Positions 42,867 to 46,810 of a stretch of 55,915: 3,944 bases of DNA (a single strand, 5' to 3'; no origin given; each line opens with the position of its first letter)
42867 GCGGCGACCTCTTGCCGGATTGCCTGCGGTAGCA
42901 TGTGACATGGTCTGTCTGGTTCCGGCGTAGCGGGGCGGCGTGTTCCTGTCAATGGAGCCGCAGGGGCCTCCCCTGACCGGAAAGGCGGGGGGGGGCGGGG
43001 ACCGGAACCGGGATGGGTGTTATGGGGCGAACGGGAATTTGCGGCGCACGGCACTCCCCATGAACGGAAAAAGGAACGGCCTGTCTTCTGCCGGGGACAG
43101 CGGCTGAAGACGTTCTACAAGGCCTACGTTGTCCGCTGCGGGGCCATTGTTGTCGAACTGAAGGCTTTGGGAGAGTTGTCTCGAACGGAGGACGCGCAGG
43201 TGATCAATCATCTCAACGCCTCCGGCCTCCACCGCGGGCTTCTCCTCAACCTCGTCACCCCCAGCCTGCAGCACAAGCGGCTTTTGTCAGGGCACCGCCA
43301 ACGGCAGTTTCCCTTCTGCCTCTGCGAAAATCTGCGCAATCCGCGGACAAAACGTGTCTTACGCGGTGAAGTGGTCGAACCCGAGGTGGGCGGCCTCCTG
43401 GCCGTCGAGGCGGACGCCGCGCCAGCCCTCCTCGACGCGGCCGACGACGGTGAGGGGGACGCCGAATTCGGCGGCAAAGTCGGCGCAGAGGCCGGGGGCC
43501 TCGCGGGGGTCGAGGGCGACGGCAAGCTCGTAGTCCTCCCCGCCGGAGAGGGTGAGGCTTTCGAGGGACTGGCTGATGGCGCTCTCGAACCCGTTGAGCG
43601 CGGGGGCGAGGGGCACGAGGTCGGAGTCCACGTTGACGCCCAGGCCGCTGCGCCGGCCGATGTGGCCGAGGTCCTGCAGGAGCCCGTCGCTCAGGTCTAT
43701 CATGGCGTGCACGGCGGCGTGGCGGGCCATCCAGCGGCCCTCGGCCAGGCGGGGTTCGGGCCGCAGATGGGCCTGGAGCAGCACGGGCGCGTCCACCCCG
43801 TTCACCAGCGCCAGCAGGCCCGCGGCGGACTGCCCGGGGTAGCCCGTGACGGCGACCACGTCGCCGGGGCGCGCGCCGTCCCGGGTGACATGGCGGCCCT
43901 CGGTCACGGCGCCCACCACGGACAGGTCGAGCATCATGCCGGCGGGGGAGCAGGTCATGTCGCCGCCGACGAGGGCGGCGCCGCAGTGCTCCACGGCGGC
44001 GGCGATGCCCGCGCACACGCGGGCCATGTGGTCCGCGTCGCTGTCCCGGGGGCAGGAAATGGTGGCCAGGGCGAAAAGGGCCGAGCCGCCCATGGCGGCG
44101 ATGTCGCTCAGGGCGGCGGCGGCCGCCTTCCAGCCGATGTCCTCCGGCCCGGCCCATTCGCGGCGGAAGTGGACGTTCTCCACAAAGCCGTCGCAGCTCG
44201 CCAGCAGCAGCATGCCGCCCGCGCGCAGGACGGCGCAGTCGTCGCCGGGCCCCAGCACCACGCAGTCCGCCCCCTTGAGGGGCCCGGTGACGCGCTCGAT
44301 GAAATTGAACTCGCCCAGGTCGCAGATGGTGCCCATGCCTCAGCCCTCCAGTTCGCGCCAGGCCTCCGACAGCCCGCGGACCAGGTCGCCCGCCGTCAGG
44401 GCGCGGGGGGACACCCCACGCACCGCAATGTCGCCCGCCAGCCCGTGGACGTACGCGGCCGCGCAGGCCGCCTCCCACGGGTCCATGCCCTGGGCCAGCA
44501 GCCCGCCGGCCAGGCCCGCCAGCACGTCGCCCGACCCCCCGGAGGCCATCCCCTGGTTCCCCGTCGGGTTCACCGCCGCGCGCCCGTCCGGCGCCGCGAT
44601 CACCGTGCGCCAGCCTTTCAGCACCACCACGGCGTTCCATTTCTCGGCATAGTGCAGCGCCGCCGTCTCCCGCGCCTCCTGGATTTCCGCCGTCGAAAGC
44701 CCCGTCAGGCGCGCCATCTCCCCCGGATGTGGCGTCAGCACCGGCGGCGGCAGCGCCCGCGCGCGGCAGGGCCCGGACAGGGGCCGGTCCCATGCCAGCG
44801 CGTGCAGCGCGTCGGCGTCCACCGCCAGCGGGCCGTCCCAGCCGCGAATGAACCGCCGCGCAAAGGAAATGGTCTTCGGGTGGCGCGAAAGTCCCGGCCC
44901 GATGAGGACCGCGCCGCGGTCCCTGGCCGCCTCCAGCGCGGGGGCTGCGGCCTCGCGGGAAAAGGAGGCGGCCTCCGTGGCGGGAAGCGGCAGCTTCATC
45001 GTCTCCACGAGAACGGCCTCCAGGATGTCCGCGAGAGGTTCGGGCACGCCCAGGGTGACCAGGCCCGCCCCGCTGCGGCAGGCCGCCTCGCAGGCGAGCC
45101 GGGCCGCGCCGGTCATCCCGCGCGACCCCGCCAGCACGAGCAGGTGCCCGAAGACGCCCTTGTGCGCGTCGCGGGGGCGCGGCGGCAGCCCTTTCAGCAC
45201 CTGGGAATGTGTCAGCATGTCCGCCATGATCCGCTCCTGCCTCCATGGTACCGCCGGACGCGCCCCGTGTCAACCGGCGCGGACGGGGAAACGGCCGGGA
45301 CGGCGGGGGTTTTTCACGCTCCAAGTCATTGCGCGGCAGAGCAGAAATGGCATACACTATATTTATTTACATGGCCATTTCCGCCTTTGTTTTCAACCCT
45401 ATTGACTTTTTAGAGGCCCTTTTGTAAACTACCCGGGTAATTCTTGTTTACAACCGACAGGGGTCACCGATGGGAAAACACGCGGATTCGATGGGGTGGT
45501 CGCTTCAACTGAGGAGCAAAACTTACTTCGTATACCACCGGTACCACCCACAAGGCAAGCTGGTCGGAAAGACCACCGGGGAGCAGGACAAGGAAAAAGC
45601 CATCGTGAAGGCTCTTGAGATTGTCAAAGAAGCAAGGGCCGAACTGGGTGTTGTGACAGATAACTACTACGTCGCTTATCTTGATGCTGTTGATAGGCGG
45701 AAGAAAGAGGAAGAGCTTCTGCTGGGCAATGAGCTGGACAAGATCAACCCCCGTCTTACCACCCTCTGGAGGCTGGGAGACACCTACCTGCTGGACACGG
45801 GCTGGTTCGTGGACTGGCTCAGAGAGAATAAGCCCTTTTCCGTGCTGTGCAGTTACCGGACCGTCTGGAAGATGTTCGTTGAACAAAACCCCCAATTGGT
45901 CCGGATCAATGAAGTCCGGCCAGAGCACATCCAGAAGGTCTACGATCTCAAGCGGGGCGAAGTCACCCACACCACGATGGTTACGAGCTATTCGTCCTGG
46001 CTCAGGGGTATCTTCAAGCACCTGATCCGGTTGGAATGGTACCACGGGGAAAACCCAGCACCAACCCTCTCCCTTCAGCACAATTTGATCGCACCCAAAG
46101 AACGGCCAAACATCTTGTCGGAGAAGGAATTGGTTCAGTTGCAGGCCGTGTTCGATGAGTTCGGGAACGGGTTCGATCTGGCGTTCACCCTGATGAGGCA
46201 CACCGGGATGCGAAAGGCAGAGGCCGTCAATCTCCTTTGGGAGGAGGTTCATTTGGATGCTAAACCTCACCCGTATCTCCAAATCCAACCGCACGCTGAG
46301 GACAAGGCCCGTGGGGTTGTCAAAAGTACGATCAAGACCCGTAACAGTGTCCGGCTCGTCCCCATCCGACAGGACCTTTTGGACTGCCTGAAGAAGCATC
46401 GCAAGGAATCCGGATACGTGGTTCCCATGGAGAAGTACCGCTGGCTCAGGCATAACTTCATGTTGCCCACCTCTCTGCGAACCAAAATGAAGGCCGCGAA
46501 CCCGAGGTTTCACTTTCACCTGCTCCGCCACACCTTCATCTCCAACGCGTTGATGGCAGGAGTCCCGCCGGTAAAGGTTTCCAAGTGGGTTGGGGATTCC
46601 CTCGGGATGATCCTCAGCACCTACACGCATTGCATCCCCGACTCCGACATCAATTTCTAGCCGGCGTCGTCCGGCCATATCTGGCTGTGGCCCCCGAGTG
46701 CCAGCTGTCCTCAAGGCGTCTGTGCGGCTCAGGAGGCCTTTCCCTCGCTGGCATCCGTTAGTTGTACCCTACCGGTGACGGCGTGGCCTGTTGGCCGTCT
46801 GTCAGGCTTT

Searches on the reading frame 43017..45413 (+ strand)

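Call 76: search_protein_families(library=pfam, proteins=[window:43017-45413:+], max_evalue=0.001)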
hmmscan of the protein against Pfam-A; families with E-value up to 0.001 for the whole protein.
window:43017-45413:+ (798 aa): 1 family
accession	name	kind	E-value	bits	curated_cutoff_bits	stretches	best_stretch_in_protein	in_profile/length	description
PF13366.12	PDDEXK_3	-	6e-11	43.2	22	1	6-88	33-116/117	PD-(D/E)XK nuclease superfamily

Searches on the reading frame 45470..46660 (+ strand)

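Call 76: search_protein_families(library=pfam, proteins=[window:45470-46660:+], max_evalue=0.001)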
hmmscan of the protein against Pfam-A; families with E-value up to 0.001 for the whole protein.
window:45470-46660:+ (396 aa): 1 family
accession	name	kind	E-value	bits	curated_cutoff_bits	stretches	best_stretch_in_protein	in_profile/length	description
PF00589.27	Phage_integrase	-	4.4e-11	43.3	27.1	1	216-387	3-167/172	Phage integrase family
